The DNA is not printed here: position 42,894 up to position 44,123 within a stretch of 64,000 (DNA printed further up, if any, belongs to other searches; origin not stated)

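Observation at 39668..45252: hutI is operonic with split glutamate-cyclase-like proteins (DUF4392, YcsI/DUF1445) and 5-oxoprolinase PxpA-PxpBC; no known formiminoglutamate enzyme is in the hut neighbourhood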

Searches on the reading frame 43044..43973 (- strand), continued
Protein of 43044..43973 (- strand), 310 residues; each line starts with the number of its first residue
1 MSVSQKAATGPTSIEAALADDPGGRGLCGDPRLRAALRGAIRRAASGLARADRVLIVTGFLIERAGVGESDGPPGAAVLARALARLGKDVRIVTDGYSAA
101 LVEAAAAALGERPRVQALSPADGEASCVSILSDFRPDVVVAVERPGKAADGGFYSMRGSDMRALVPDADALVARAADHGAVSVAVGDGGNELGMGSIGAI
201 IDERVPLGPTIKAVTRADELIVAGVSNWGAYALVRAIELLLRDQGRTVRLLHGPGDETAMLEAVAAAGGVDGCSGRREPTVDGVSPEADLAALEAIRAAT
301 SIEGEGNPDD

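Call 41: search_protein_families(library=pfam, proteins=[L071:1-3888:+, L065:9983-11758:+, L025:10864-12219:+, L009:9502-9822:+, L003:5039-7081:-, L003:7643-8656:-, L027:7803-8336:-, L048:4710-5234:-], max_evalue=0.001)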
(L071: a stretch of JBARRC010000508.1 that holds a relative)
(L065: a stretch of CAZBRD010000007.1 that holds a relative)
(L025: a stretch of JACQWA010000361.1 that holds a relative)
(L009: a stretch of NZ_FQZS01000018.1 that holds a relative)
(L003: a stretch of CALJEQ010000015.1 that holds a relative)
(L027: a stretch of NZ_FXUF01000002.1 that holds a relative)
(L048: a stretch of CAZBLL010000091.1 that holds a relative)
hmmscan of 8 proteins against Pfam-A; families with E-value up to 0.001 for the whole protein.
L071:1-3888:+ (1296 aa): 3 families
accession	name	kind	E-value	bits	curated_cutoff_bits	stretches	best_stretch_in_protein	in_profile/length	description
PF02538.19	Hydantoinase_B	-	1.4e-193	644.5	26.8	1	765-1295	1-518/519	Hydantoinase B/oxoprolinase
PF01968.24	Hydantoinase_A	-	2.6e-90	303.1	22.9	1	269-550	1-288/291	Hydantoinase/oxoprolinase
PF05378.19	Hydant_A_N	-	2.7e-38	131.9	25.2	1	108-246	32-172/176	Hydantoinase/oxoprolinase N-terminal region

L065:9983-11758:+ (592 aa): 3 families
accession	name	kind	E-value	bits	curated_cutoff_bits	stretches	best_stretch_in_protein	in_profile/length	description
PF14336.11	GLUCM-like_C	-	1.3e-76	258.4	27.9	1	8-273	1-291/291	D-glutamate cyclase-like, C-terminal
PF08245.18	Mur_ligase_M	-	2.8e-19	70.3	24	1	388-528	1-151/200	Mur ligase middle domain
PF21799.2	MurD-like_N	-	1.6e-09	38.3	27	1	291-371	5-87/88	Mur ligase MurD-like, N-terminal domain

L025:10864-12219:+ (452 aa): 1 family
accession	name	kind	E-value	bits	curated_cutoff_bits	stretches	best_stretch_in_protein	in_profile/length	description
PF00202.27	Aminotran_3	-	6.8e-63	213.2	30.5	1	46-367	7-339/403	Aminotransferase class-III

L009:9502-9822:+ (107 aa): 1 family
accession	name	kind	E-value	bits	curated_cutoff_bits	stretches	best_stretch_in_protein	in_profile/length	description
PF12986.12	DUF3870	-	1.2e-31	109.2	22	1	9-101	1-93/94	Domain of unknown function (DUF3870)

L003:5039-7081:- (681 aa): 2 families
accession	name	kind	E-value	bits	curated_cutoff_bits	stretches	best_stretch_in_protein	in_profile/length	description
PF06808.19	DctM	-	5.3e-98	329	23.8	1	144-586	2-408/413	Tripartite ATP-independent periplasmic transporter, DctM component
PF11874.13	DUF3394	-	5.5e-11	42.9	28.2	1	602-650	2-50/181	Domain of unknown function (DUF3394)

L003:7643-8656:- (338 aa): 3 families
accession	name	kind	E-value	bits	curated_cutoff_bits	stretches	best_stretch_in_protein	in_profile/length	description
PF16868.10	NMT1_3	-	7.7e-98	328.1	27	1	50-336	1-289/289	NMT1-like family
PF09084.16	NMT1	-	8.7e-10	39.3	20.5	1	123-212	58-147/216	NMT1/THI5 like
PF12974.12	Phosphonate-bd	-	4.3e-09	36.6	27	1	140-232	88-183/242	ABC transporter, phosphonate, periplasmic substrate-binding protein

L027:7803-8336:- (178 aa): 1 family
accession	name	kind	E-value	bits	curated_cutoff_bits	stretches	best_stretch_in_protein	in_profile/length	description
PF08905.16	DUF1850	-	2.2e-17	63.5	27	1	49-135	1-83/87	Domain of unknown function (DUF1850)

L048:4710-5234:- (175 aa): 1 family
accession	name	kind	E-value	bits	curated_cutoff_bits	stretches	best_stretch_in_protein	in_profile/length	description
PF07155.17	ECF-ribofla_trS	-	2.8e-29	102.7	26.7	1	23-168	5-171/172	ECF-type riboflavin transporter, S component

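Call 71: search_protein_families(library=pfam, proteins=[L054:3121-4713:+, L066:1936-3978:+, L054:1698-3116:+, L054:1200-2045:-, L032:5770-7467:-, L030:3067-4551:+, L032:7596-9194:+, L066:4869-6203:+, L029:1044-2258:-], max_evalue=0.001)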
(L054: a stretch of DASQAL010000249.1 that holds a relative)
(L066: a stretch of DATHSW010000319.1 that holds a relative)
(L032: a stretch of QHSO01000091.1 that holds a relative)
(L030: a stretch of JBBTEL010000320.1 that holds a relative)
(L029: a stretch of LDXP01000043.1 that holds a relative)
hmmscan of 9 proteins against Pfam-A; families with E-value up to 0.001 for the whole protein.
L054:3121-4713:+ (531 aa): 1 family
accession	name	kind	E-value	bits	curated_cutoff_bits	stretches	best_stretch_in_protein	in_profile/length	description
PF01019.26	G_glu_transpept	-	1.3e-135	453.6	27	1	32-526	2-512/512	Gamma-glutamyltranspeptidase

L066:1936-3978:+ (681 aa): 0 families

L054:1698-3116:+ (473 aa): 2 families
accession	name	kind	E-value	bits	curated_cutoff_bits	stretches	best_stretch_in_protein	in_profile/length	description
PF02769.27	AIRS_C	-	1.6e-25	90.6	23.1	1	288-444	1-149/156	AIR synthase related protein, C-terminal domain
PF00586.29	AIRS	-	1.8e-21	77.1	24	1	169-276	1-112/112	AIR synthase related protein, N-terminal domain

L054:1200-2045:- (282 aa): 2 families
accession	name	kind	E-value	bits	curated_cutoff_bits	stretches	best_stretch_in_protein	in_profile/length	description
PF07837.17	FTCD_N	-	6.8e-63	212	27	1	1-176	1-176/176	Formiminotransferase domain, N-terminal subdomain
PF02971.19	FTCD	-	6.4e-16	59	24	1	179-270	2-99/145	Formiminotransferase domain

L032:5770-7467:- (566 aa): 2 families
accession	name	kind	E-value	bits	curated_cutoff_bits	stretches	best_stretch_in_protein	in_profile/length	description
PF03065.20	Glyco_hydro_57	-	9.2e-28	97.8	21.2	1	6-428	1-290/291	Glycosyl hydrolase family 57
PF09210.16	BE_C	-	1.1e-21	77.5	25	1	456-556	4-97/101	1,4-alpha-glucan branching enzyme, C-terminal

L030:3067-4551:+ (495 aa): 0 families

L032:7596-9194:+ (533 aa): 2 families
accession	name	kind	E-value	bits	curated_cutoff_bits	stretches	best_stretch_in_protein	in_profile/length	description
PF00128.31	Alpha-amylase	-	5.9e-17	62.5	22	1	65-143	21-98/446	Alpha amylase, catalytic domain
PF11941.14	DUF3459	-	9.1e-06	26.4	22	1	438-528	2-89/90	Domain of unknown function (DUF3459)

L066:4869-6203:+ (445 aa): 2 families
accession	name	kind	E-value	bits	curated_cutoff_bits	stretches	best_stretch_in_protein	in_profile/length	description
PF00202.27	Aminotran_3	-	3.5e-65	220.7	30.5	1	41-358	6-334/403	Aminotransferase class-III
PF00155.27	Aminotran_1_2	-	0.00017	21.3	19.7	1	191-354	128-290/361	Aminotransferase class I and II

L029:1044-2258:- (405 aa): 3 families
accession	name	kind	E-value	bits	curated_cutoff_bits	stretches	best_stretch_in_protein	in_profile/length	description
PF07837.17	FTCD_N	-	2e-65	220.3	27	1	98-273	1-176/176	Formiminotransferase domain, N-terminal subdomain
PF02971.19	FTCD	-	3.3e-17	63.2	24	1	276-367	2-99/145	Formiminotransferase domain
PF23771.1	DUF7168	-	0.00033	20.8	25.5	1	113-161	23-68/140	Domain of unknown function (DUF7168)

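Call 86: search_solved_structures(query=window:43044-43973:-, max_evalue=1e-20, show_alignments=1)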
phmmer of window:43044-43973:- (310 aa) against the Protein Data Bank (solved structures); distinct sequences matched with E-value up to 1e-20: 3.
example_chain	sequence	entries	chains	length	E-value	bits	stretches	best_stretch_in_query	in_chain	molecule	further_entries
4dwz_A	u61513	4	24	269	3e-35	125.4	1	49-298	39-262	Hypothetical protein TON_0340 | Uncharacterized protein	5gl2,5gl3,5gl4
5gkx_A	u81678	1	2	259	3.1e-35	125.3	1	49-298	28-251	Uncharacterized protein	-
4fc5_A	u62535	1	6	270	3.3e-35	125.3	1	49-298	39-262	Putative uncharacterized protein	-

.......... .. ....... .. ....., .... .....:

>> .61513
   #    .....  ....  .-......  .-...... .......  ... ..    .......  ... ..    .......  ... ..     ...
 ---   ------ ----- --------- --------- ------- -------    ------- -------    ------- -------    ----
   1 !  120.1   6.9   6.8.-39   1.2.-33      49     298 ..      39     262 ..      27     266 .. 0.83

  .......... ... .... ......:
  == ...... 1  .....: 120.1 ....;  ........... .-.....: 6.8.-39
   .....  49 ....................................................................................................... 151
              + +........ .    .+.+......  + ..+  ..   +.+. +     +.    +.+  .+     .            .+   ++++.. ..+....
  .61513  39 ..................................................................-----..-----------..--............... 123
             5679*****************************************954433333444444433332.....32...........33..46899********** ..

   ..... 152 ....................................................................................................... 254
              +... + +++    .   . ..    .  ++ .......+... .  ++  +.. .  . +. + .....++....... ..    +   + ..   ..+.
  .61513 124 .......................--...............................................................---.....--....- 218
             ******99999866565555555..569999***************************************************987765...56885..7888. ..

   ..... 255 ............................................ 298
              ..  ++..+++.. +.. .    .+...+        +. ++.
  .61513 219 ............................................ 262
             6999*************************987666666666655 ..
